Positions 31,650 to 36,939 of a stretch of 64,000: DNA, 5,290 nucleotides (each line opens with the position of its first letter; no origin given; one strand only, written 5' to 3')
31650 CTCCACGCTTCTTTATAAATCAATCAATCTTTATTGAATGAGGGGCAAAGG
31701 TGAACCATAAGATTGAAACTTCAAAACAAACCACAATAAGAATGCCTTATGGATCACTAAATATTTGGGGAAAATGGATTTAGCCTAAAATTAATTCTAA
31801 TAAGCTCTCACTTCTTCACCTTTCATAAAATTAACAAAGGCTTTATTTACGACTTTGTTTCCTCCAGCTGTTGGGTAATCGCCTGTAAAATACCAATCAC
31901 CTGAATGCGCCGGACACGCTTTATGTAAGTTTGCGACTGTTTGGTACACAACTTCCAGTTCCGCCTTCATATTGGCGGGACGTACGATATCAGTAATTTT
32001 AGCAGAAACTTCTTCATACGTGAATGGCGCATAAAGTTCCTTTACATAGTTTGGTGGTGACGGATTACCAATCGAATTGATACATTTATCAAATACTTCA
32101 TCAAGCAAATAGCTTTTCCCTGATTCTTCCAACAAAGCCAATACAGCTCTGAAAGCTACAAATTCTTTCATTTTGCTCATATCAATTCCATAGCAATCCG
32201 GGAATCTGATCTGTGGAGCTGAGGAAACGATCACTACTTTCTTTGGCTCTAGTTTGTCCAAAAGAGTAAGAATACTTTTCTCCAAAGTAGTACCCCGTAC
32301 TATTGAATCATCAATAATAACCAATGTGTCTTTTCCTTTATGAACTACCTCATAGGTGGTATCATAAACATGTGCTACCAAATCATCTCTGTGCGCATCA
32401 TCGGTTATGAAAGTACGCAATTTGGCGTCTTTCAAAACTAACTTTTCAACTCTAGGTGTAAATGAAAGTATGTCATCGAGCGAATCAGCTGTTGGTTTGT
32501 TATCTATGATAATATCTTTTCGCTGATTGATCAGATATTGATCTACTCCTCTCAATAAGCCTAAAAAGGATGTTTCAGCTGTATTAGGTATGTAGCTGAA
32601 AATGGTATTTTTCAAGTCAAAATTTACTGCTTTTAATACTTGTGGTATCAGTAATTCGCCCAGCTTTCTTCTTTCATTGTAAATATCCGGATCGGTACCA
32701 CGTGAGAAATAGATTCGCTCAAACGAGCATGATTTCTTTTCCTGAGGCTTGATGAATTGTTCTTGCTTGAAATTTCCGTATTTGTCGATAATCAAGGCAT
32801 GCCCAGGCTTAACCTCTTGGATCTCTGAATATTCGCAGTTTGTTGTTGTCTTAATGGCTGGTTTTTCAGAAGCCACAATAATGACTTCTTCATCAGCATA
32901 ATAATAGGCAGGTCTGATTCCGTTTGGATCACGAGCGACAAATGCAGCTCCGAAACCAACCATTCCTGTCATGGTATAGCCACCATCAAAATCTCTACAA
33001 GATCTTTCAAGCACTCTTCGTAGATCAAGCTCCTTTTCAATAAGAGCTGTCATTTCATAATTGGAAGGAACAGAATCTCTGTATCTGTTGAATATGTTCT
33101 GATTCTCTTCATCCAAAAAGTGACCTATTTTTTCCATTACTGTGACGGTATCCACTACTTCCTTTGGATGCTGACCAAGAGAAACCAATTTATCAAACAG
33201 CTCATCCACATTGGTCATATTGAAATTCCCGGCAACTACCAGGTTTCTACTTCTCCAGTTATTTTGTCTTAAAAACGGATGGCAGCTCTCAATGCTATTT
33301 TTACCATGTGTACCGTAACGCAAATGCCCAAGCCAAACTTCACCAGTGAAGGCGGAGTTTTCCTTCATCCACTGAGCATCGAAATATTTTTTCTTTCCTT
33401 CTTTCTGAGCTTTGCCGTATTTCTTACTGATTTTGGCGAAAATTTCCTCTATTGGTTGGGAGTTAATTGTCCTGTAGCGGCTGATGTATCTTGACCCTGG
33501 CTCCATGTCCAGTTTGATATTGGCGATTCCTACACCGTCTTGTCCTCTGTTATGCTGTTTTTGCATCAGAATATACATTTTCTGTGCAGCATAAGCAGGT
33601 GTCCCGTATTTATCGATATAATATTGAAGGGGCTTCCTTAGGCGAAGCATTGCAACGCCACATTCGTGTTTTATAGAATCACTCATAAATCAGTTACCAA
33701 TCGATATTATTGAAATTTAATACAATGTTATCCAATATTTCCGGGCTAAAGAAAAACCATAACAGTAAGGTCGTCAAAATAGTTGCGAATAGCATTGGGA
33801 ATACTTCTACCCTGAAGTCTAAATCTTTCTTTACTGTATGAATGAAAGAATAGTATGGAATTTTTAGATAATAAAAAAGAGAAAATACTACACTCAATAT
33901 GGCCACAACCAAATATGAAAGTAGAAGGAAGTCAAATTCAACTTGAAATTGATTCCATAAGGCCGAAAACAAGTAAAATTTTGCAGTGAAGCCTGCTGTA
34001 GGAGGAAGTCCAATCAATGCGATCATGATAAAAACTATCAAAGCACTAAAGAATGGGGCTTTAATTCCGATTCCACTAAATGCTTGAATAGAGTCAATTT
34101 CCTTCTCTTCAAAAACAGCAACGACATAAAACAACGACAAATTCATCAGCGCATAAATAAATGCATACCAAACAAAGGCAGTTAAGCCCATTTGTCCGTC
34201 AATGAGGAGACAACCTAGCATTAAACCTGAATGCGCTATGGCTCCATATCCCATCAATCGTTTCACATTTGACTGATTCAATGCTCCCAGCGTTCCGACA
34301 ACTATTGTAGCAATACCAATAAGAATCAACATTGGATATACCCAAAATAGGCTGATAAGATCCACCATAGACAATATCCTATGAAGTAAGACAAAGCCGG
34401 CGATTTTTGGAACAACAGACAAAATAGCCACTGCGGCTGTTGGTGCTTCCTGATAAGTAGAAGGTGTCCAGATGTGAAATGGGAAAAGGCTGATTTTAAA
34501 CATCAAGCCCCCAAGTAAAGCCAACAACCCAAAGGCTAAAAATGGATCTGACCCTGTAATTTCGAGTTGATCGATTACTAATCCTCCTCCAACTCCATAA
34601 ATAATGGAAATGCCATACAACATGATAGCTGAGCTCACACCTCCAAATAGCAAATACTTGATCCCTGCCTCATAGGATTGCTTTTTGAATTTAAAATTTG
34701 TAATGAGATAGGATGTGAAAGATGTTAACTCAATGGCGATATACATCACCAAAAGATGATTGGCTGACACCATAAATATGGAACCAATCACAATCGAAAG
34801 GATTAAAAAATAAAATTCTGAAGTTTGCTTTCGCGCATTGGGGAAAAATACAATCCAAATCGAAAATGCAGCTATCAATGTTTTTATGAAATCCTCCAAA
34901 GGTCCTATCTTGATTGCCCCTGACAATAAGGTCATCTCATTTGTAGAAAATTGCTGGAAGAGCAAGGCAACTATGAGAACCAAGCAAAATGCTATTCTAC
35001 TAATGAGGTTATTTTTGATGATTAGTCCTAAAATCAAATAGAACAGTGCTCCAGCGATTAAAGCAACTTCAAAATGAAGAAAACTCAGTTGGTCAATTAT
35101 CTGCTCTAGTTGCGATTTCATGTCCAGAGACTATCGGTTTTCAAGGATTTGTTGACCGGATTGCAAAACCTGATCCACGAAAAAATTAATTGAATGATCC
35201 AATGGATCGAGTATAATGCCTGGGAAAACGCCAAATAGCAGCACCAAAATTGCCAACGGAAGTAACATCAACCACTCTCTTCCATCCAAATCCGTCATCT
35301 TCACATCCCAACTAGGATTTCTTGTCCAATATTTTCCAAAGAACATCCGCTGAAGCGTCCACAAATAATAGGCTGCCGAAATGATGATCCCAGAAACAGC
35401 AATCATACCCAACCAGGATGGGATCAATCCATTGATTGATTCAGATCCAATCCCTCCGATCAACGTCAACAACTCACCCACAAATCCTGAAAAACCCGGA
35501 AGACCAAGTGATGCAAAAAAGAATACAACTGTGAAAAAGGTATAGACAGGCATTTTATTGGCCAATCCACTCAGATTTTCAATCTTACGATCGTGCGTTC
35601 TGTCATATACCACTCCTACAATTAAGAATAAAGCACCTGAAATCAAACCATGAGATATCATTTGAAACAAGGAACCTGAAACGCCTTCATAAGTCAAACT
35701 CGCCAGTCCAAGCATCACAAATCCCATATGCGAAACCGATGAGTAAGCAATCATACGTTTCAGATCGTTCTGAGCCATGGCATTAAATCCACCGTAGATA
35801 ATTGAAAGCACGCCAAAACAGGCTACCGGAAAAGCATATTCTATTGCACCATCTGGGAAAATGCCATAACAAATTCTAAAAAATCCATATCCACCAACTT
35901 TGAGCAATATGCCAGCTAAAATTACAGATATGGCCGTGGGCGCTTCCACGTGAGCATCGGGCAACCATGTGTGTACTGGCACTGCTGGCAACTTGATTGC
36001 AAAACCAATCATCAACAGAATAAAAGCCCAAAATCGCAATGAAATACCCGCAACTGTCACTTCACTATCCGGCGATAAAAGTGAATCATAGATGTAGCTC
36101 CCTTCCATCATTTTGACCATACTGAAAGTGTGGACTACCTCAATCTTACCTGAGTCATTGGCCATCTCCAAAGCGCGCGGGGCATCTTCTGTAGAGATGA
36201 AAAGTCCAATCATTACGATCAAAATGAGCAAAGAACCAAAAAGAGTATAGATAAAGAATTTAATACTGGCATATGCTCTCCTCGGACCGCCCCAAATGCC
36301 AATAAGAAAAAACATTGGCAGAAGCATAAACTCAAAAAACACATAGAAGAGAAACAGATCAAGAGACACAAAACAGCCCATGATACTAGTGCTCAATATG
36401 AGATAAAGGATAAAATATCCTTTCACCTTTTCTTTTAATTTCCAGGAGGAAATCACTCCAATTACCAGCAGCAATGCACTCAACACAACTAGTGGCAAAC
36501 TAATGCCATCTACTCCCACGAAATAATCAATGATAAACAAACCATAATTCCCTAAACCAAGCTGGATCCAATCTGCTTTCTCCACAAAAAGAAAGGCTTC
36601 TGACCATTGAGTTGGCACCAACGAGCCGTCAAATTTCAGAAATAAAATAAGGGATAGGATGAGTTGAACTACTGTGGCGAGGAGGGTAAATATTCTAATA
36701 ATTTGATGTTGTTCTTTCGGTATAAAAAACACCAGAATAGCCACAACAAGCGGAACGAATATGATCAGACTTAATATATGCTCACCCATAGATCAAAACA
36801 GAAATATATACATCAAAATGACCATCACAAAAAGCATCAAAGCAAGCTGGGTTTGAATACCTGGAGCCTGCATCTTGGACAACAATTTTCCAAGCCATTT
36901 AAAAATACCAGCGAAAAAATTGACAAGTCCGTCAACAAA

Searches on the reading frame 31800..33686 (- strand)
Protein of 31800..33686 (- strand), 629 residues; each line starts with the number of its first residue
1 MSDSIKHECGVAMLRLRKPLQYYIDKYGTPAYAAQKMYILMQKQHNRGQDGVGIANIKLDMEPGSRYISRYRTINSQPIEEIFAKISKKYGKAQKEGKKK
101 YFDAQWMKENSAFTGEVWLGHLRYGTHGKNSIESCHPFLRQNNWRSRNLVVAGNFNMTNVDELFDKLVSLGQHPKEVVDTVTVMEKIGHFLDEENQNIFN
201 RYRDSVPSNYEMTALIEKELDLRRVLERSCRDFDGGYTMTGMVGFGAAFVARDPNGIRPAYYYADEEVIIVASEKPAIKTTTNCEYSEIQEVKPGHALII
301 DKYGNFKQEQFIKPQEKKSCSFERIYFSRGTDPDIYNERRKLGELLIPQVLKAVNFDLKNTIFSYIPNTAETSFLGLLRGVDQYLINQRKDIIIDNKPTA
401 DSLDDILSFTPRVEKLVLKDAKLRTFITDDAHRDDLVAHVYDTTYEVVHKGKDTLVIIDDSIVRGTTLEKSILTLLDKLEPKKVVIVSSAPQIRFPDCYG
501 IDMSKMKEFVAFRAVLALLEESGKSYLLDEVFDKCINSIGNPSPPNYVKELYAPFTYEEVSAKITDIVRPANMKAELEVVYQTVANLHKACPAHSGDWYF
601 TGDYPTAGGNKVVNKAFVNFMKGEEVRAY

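Call 78: search_protein_families(library=pfam, proteins=[window:31800-33686:-], max_evalue=0.00001)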
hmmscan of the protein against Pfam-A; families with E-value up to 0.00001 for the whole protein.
window:31800-33686:- (629 aa): 2 families
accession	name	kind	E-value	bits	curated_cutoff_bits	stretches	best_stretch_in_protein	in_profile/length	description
PF13522.11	GATase_6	-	1.5e-06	28.7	27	0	112-185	7-75/130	Glutamine amidotransferase domain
PF13537.11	GATase_7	-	5.5e-06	26.8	25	0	247-279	89-122/123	Glutamine amidotransferase domain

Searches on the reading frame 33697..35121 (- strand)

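Call 78: search_protein_families(library=pfam, proteins=[window:33697-35121:-], max_evalue=0.00001)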
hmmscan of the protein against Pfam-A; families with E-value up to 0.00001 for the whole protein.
window:33697-35121:- (475 aa): 1 family
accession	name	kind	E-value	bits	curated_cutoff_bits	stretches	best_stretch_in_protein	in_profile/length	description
PF00361.26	Proton_antipo_M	-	3.4e-62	210.8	21.5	1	120-392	1-279/294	NADH:quinone oxidoreductase/Mrp antiporter, TM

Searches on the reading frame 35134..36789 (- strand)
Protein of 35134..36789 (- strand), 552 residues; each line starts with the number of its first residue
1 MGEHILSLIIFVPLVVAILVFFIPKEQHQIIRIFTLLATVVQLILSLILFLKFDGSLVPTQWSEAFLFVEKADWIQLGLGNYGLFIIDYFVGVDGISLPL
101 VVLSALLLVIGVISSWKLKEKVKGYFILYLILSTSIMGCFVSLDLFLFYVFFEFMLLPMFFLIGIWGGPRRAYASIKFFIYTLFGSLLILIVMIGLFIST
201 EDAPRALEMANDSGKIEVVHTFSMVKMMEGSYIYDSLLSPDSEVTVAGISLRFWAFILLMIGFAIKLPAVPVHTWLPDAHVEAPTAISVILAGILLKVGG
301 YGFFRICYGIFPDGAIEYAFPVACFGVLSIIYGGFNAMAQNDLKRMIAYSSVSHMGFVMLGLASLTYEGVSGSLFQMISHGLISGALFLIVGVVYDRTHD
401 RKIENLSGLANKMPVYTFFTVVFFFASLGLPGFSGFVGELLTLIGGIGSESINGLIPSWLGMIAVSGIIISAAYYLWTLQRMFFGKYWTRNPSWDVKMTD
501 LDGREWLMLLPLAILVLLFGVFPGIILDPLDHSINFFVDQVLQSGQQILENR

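Call 78: search_protein_families(library=pfam, proteins=[window:35134-36789:-], max_evalue=0.00001)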
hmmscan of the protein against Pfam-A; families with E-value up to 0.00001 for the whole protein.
window:35134-36789:- (552 aa): 1 family
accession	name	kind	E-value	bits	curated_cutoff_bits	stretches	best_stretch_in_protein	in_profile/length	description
PF00361.26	Proton_antipo_M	-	7.1e-72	242.5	21.5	1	142-455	1-284/294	NADH:quinone oxidoreductase/Mrp antiporter, TM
